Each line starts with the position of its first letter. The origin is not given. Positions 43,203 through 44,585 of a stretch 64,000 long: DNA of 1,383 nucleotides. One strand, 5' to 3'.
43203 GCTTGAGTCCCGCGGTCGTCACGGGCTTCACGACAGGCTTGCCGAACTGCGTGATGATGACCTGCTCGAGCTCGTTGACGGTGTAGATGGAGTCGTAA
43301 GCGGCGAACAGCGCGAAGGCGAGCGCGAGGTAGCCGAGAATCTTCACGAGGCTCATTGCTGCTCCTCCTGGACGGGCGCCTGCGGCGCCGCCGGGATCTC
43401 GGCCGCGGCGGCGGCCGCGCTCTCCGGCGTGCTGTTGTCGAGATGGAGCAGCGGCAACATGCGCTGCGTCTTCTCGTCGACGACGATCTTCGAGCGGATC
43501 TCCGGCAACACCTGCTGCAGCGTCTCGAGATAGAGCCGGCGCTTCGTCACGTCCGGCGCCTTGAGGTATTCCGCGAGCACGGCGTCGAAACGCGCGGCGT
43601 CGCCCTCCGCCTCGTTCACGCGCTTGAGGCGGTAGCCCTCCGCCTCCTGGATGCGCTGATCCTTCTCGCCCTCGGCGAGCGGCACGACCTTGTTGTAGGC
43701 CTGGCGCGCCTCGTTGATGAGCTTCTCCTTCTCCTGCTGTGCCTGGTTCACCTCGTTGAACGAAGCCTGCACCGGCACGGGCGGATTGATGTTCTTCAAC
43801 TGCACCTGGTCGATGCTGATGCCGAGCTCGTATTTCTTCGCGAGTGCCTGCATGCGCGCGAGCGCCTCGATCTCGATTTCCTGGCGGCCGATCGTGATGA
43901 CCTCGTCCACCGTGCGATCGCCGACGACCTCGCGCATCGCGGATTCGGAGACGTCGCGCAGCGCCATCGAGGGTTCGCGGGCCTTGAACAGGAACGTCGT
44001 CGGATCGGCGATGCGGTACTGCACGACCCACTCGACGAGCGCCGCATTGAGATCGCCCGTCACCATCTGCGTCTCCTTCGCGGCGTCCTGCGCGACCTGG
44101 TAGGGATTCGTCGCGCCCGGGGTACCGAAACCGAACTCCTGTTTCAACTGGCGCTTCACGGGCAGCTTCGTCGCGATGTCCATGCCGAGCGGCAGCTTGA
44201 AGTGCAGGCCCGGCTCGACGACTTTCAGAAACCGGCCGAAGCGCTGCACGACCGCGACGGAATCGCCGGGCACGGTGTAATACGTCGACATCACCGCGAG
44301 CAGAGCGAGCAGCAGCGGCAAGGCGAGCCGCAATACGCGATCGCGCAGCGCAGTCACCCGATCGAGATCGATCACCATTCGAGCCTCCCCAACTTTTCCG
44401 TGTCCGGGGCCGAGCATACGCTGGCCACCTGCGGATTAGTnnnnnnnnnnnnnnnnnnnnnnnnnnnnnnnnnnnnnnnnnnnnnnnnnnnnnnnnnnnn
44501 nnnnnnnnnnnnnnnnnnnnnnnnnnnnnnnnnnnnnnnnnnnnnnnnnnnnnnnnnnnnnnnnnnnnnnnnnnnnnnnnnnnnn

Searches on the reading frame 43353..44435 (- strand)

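Call 32: search_protein_families(library=pfam, proteins=[window:43353-44435:-], max_evalue=0.00001)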
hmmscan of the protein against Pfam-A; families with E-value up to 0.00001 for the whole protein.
window:43353-44435:- (360 aa): 1 family
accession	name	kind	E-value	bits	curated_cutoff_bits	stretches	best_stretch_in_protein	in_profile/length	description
PF01145.31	Band_7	-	5.9e-30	105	23.6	1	54-245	2-174/176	SPFH domain / Band 7 family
